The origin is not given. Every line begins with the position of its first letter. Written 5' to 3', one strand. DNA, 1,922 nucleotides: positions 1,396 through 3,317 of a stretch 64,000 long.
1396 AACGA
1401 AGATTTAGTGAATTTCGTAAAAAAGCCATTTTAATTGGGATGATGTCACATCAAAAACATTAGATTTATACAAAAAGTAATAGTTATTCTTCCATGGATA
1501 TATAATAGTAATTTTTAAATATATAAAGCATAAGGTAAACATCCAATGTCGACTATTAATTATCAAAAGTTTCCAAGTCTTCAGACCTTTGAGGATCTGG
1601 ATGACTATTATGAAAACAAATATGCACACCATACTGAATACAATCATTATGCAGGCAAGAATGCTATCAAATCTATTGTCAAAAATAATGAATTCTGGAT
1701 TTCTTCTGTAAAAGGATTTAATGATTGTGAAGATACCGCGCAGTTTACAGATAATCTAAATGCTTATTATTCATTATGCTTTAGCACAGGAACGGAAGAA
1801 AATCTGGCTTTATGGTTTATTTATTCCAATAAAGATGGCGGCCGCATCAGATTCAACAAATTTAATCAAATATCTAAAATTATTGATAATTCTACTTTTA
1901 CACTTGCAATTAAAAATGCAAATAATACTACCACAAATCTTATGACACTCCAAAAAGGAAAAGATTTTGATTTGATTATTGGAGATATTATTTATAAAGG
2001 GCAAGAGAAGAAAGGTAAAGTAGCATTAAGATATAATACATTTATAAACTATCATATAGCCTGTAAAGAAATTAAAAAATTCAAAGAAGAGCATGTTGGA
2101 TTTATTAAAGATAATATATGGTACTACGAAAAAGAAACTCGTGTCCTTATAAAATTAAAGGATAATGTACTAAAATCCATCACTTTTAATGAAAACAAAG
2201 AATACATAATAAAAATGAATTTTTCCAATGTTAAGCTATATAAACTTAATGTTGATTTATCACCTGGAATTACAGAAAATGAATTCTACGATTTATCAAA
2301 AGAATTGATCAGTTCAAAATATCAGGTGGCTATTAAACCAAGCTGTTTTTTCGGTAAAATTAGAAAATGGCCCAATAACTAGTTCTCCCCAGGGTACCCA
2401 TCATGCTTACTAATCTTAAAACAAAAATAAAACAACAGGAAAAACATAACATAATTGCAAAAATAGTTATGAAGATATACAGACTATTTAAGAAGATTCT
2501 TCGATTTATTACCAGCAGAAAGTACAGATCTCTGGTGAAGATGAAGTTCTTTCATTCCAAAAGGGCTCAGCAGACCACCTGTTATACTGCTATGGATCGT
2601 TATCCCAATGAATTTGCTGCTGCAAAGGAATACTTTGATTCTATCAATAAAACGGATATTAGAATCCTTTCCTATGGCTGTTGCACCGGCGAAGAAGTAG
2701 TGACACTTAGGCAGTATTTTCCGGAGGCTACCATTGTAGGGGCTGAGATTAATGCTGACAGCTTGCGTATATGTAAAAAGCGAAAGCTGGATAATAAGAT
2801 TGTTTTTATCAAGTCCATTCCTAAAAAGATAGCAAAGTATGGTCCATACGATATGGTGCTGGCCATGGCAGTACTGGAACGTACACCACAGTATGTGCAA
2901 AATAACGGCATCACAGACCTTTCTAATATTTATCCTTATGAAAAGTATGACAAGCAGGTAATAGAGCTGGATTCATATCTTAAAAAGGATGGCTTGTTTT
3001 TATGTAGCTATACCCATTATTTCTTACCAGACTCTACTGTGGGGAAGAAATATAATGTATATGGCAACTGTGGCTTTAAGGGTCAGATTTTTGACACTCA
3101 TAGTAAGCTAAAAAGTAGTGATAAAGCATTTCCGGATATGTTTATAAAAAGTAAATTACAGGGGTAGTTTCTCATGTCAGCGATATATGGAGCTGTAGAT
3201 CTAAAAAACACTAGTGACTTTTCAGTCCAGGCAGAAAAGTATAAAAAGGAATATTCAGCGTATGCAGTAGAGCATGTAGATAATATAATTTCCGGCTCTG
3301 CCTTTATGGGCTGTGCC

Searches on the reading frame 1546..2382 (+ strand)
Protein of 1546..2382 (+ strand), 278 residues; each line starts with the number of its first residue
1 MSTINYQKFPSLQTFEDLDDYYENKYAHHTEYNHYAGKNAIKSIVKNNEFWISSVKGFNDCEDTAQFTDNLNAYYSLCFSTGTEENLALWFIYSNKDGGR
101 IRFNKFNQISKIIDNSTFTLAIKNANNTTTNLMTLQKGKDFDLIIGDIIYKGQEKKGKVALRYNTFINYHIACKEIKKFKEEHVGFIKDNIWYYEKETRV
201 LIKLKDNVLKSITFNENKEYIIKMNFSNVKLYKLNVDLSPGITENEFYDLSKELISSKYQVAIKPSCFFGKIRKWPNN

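Call 3: search_protein_families(library=ncbifam, proteins=[window:1546-2382:+], max_evalue=10)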
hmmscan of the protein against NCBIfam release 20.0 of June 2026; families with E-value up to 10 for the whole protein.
window:1546-2382:+ (278 aa): 0 families

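Call 4: search_protein_families(library=pfam, proteins=[window:1546-2382:+], max_evalue=10)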
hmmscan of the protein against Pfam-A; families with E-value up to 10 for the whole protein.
window:1546-2382:+ (278 aa): 2 families
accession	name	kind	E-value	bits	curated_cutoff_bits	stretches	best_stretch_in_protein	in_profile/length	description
PF11185.13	DUF2971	-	0.00014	23.5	22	1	89-200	1-89/89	Protein of unknown function (DUF2971)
PF00159.23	Hormone_3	-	0.097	13.2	28.7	1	58-77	10-29/36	Pancreatic hormone peptide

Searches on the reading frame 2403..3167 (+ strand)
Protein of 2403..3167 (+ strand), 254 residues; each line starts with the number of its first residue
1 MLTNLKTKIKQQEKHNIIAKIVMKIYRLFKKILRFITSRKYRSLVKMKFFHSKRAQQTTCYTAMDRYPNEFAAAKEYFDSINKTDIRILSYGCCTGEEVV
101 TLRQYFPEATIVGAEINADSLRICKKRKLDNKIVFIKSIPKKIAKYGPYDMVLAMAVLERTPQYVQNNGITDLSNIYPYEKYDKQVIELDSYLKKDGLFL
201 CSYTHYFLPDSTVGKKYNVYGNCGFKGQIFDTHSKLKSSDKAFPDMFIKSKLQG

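Call 3: search_protein_families(library=ncbifam, proteins=[window:2403-3167:+], max_evalue=10)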
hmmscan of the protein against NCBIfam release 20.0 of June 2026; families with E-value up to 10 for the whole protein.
window:2403-3167:+ (254 aa): 10 families
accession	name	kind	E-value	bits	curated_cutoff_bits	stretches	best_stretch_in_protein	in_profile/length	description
TIGR03587.1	Pse_Me-ase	hypoth_equivalog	3.4e-05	24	112.05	1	85-208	44-170/204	pseudaminic acid biosynthesis-associated methylase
NF010703.0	PRK14103.1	equivalog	0.002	17.6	320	1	84-165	29-106/256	trans-aconitate 2-methyltransferase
NF002463.0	PRK01683.1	equivalog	0.0032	17.1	297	1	79-165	25-110/258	trans-aconitate 2-methyltransferase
NF001080.0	PRK00121.2-2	equivalog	0.0034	16.6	132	1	77-213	38-179/224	tRNA (guanosine(46)-N7)-methyltransferase TrmB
TIGR03533.1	L3_gln_methyl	equivalog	0.018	14.4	229.7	1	85-180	122-215/284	50S ribosomal protein L3 N(5)-glutamine methyltransferase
TIGR02072.1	BioC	equivalog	0.02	14.7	184.95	1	83-154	33-103/244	malonyl-ACP O-methyltransferase BioC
TIGR00091.1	TIGR00091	equivalog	0.046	13.1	112.65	1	74-121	5-53/194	tRNA (guanosine(46)-N7)-methyltransferase TrmB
TIGR03534.1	RF_mod_PrmC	equivalog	0.057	12.9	199.1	1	80-138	83-145/253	peptide chain release factor N(5)-glutamine methyltransferase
NF043040.1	corrin_prot_MT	hypoth_equivalog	0.064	12.7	180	1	77-154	34-116/216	corrinoid protein-associated methyltransferase CpaM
TIGR00080.1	pimt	equivalog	0.083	12.7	159.05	1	53-165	48-163/216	protein-L-isoaspartate O-methyltransferase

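Call 4: search_protein_families(library=pfam, proteins=[window:2403-3167:+], max_evalue=10)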
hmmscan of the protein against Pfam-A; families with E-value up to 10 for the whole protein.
window:2403-3167:+ (254 aa): 7 families
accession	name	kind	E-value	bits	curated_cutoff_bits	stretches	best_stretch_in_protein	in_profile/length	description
PF13847.12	Methyltransf_31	-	1.6e-07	31.6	27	1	84-205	3-113/145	Methyltransferase domain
PF13489.12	Methyltransf_23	-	5e-06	26.8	27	1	73-204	11-119/164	Methyltransferase domain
PF13649.12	Methyltransf_25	-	5.3e-05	24.3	27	1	88-162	1-78/97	Methyltransferase domain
PF08242.18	Methyltransf_12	-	6.7e-05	24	30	1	91-163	3-80/98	Methyltransferase domain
PF08241.18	Methyltransf_11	-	0.0004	21.4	21.2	1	89-161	1-73/95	Methyltransferase domain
PF03097.24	BRO1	-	0.012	15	35.1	1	6-180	191-369/385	BRO1-like domain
PF01135.25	PCMT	-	0.081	13.1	20.3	1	61-164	52-158/210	Protein-L-isoaspartate(D-aspartate) O-methyltransferase (PCMT)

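Call 20: find_encoding_contigs(protein=window:2403-3167:+, flank=10000, max_places=3)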
Protein window:2403-3167:+ (254 aa): no gene with exactly this product is on record in the collection.

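Call 50: search_solved_structures(query=window:2403-3167:+, max_evalue=0.01)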
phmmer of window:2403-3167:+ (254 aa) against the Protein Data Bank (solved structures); distinct sequences matched with E-value up to 0.01: 1.
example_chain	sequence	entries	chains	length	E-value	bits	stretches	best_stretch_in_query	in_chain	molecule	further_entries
3dtn_A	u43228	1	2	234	0.0033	20.3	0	78-155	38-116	Putative Methyltransferase MM_2633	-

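Call 52: find_homologous_proteins(query=window:2403-3167:+, max_evalue=0.00001)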
Query window:2403-3167:+ (254 aa): 40 proteins with E <= 0.00001 among 244 candidates.
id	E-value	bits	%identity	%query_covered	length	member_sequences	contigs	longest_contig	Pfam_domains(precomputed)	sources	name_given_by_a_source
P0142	4.0e-166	568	100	100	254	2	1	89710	PF13847.13,PF13489.13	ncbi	-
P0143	2.6e-88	314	64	89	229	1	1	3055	PF13847.13,PF13489.13,PF13649.13,PF08241.19,PF08242.19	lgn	-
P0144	2.5e-77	278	51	99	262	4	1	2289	PF13847.13,PF13489.13,PF13649.13,PF08241.19,PF08242.19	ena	-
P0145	4.0e-73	264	51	98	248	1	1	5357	PF13847.13,PF13489.13,PF13649.13,PF08241.19,PF08242.19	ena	-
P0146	2.6e-71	258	47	98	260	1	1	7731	PF13847.13,PF13489.13,PF13649.13,PF08241.19,PF08242.19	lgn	-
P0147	7.6e-71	257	50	93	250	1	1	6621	PF13847.13,PF13489.13,PF13649.13,PF08241.19,PF08242.19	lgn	-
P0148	2.3e-69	252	50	93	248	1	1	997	PF13847.13,PF13489.13,PF13649.13,PF08241.19,PF08242.19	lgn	-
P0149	4.4e-67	244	48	98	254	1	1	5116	PF13847.13,PF13489.13,PF13649.13,PF08241.19,PF08242.19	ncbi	-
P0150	9.6e-67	243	49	93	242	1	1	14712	PF13847.13,PF13489.13,PF13649.13,PF08241.19,PF08242.19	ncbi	-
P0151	5.3e-66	241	48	98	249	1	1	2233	PF13847.13,PF13489.13,PF13649.13,PF08241.19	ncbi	-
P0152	1.5e-65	239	46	99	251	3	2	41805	PF13847.13,PF13649.13,PF08241.19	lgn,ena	-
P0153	1.8e-65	239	49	98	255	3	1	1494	PF13649.13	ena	-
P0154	2.6e-65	238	51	85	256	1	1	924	PF13847.13,PF13489.13,PF13649.13,PF08241.19,PF08242.19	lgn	-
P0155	7.0e-65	237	49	93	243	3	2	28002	PF13847.13,PF13489.13,PF13649.13,PF08241.19,PF08242.19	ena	-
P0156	7.1e-64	234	50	87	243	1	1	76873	PF13847.13,PF13489.13,PF13649.13,PF08241.19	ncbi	-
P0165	6.6e-57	211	45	88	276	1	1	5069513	PF13847.13,PF13649.13,PF08241.19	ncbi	ncbi:class I SAM-dependent methyltransferase [Paenibacillus sp. Z6-24]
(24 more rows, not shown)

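Call 53: find_encoding_contigs(protein=P0143, flank=5000, max_places=2)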
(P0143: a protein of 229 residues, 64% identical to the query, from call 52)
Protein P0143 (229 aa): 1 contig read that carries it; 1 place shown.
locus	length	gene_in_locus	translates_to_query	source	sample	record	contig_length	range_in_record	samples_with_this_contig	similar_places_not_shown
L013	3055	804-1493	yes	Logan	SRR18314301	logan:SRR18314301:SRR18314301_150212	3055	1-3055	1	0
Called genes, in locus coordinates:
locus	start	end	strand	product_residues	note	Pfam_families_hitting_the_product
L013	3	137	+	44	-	?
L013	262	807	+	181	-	-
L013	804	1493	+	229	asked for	PF13489:Methyltransf_23 (weak), PF08241:Methyltransf_11 (faint), PF08242:Methyltransf_12 (weak), PF13649:Methyltransf_25 (weak), PF13847:Methyltransf_31 (weak)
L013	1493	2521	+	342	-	PF01183:Glyco_hydro_25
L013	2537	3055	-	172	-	?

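Call 54: find_encoding_contigs(protein=P0152, flank=6000, max_places=2)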
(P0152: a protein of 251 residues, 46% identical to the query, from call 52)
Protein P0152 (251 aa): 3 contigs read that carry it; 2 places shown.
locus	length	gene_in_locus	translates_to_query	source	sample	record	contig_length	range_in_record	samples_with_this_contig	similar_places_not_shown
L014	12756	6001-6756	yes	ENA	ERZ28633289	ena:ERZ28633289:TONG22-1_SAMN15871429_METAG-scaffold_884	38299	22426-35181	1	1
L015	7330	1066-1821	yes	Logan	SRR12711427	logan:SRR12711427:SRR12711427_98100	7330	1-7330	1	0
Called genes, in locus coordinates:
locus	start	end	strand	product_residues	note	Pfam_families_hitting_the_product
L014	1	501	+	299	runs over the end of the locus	PF04488:Gly_transf_sug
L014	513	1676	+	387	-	PF04230:PS_pyruv_trans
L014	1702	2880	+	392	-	PF04422:FrhB_FdhB_N, PF04432:FrhB_FdhB_C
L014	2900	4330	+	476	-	PF01943:Polysacc_synt, PF13440:Polysacc_synt_3 (weak)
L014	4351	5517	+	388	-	PF14907:NTP_transf_5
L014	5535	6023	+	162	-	PF13471:Transglut_core3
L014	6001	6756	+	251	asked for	PF08241:Methyltransf_11 (faint), PF13847:Methyltransf_31 (weak), PF13649:Methyltransf_25 (weak)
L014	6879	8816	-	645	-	PF13522:GATase_6, PF13537:GATase_7, PF00733:Asn_synthase (weak)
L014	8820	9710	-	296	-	-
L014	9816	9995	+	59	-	-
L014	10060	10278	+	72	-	-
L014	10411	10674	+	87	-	PF05402:PqqD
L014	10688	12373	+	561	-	PF00664:ABC_membrane, PF00005:ABC_tran, PF02463:SMC_N (weak)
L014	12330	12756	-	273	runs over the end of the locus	PF00512:HisKA, PF02518:HATPase_c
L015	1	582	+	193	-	?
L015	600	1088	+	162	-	PF13471:Transglut_core3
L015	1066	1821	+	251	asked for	PF08241:Methyltransf_11 (faint), PF13847:Methyltransf_31 (weak), PF13649:Methyltransf_25 (weak)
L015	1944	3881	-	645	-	PF13522:GATase_6, PF13537:GATase_7, PF00733:Asn_synthase (weak)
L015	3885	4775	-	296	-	-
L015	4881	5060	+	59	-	-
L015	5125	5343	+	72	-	-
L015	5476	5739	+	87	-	PF05402:PqqD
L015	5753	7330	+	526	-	?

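Call 55: find_encoding_contigs(protein=P0146, flank=6000, max_places=2)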
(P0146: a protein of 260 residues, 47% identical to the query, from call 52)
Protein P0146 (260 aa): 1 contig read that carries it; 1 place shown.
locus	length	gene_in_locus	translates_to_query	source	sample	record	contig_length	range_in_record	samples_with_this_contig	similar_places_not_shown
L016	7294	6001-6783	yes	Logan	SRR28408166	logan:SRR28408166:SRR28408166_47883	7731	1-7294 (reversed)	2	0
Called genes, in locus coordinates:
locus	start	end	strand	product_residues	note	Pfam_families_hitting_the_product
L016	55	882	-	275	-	PF00512:HisKA, PF02518:HATPase_c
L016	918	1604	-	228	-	PF00072:Response_reg, PF00486:Trans_reg_C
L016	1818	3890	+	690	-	PF13522:GATase_6, PF13537:GATase_7, PF00733:Asn_synthase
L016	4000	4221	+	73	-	-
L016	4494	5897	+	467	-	PF13727:CoA_binding_3 (weak), PF02397:Bac_transf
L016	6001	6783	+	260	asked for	PF13489:Methyltransf_23, PF13847:Methyltransf_31, PF08241:Methyltransf_11 (weak), PF08242:Methyltransf_12 (weak), PF13649:Methyltransf_25 (weak)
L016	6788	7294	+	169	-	?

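Call 65: find_encoding_contigs(protein=P0165, flank=9000, max_places=1)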
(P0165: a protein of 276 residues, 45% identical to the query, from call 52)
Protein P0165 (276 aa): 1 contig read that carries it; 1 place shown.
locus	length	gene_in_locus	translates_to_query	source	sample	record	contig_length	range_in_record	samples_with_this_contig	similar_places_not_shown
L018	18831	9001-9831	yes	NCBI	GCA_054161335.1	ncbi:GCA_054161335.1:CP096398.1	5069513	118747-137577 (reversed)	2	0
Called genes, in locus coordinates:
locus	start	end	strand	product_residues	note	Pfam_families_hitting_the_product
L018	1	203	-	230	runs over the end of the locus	PF16316:DUF4956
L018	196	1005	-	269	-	PF09359:VTC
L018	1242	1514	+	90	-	-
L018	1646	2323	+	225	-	PF00072:Response_reg, PF00486:Trans_reg_C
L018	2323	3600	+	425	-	PF00512:HisKA, PF02518:HATPase_c, PF14501:HATPase_c_5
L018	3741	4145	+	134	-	-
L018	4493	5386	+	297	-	PF00781:DAGK_cat, PF01513:NAD_kinase (weak), PF19279:YegS_C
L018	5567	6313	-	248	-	PF13489:Methyltransf_23 (faint), PF01209:Ubie_methyltran (weak), PF02390:Methyltransf_4 (weak), PF13847:Methyltransf_31, PF08241:Methyltransf_11, PF13649:Methyltransf_25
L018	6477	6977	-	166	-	-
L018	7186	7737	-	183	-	-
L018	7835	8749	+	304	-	PF01148:CTP_transf_1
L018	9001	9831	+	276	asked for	PF08241:Methyltransf_11 (faint), PF13847:Methyltransf_31, PF13649:Methyltransf_25 (weak)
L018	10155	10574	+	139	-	-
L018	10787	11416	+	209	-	PF01810:LysE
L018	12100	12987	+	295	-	PF00135:COesterase (faint), PF20434:BD-FAE, PF07859:Abhydrolase_3, PF00326:Peptidase_S9 (faint)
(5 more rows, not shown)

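Call 84: predict_structure(alignment_id=A6)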
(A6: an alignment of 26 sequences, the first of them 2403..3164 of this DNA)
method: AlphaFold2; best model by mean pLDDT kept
length: 254 residues; sequences in the alignment: 26
mean_pLDDT: 90.0   pTM: 0.78
mean pLDDT of the five models: 90.0, 89.2, 88.1, 87.3, 86.9
residues with pLDDT >= 90: 172; 70-90: 65; 50-70: 14; < 50: 3
segments of 3 or more residues with pLDDT < 50: none
pLDDT, mean of each block of 10 residues (from residue 1): 75 82 89 92 82 59 78 98 97 87 96 92 90 96 97 90 90 96 97 98 96 97 94 96 96 61
secondary structure, 60 per line:
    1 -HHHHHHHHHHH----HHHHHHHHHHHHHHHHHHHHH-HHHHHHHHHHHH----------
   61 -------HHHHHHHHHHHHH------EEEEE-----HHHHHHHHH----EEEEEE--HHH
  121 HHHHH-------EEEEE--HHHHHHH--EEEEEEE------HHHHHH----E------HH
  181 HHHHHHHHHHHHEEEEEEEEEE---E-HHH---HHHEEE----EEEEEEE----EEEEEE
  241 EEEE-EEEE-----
elements in order: H2-12 H17-37 H39-50 H68-80 E87-91 H97-105 E110-115 H118-125 E133-137 H140-146 E149-155 H162-167 H179-192 E193-202 E217-219 E224-230 E235-244 E246-249

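Call 86: fold_search(model_id=the predicted structure, library=pdb)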
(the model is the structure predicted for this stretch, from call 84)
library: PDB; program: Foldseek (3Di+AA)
matches with E <= 10: 1926; with E <= 0.001: 786
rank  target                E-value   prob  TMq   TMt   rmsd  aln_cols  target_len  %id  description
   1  9fd3                  6.9e-08  1.00  0.43  0.50   6.2       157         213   15  CysG(N-16)-D190N mutant in complex with SAH from Kitasatospora cystarginea (released 2024-08-21)
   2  9fcq                  1.2e-07  1.00  0.42  0.49   6.2       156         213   15  CysG(N-16)-H122A mutant in complex with SAH from Kitasatospora cystarginea (released 2024-08-21)
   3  9fcu_A                1.6e-07  1.00  0.41  0.48   6.3       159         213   17  CysG(N-16)-H121A mutant in complex with SAH from Kitasatospora cystarginea (released 2024-08-21)
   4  9fcx_A                1.8e-07  1.00  0.42  0.49   6.3       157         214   16  CysG(N-16)-H121N mutant in complex with SAH from Kitasatospora cystarginea (released 2024-08-21)
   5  9fcl                  2.0e-07  1.00  0.41  0.48   6.0       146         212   16  CysG(N-16) in complex with SAM from Kitasatospora cystarginea (released 2024-08-21)
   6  9fcy_A                2.0e-07  1.00  0.40  0.47   6.1       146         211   16  CysG(N-16)-R21K mutant in complex with SAH from Kitasatospora cystarginea (released 2024-08-21)
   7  3dtn_A                2.7e-07  1.00  0.32  0.37   7.2       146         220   19  Crystal structure of putative Methyltransferase-MM_2633 from Methanosarcina mazei . (released 2008-09-09)
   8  4azt                  2.9e-07  1.00  0.42  0.26   8.1       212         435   14  Co-crystal structure of WbdD and kinase inhibitor LY294002. (released 2012-09-26)
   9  9fcy_B                3.3e-07  1.00  0.40  0.47   6.1       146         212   16  CysG(N-16)-R21K mutant in complex with SAH from Kitasatospora cystarginea (released 2024-08-21)
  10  9fcs_A                3.5e-07  1.00  0.42  0.49   6.2       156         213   15  CysG(N-16)-H122N mutant in complex with SAH from Kitasatospora cystarginea (released 2024-08-21)
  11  4ax8                  4.3e-07  1.00  0.44  0.26   6.9       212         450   14  Medium resolution structure of the bifunctional kinase- methyltransferase WbdD (released 2012-10-03)
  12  2gpy_B                7.6e-07  1.00  0.43  0.55  10.4       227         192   16  Crystal structure of putative O-methyltransferase from Bacillus halodurans (released 2006-06-06)
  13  7qw8_A                8.1e-07  1.00  0.45  0.24   8.3       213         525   15  Adenine-specific DNA methyltransferase M.BseCI (released 2023-01-25)
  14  9g0k_A                8.7e-07  1.00  0.39  0.46   6.3       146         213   16  CysG(N-16) in complex with SAH (metal free, cocrystallization in presence of EDTA) from Kitasatospora cystarginea (released 2024-07-17)
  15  3mgg_B                9.9e-07  1.00  0.33  0.33   6.9       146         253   18  Crystal Structure of Methyl Transferase from Methanosarcina mazei (released 2010-04-21)
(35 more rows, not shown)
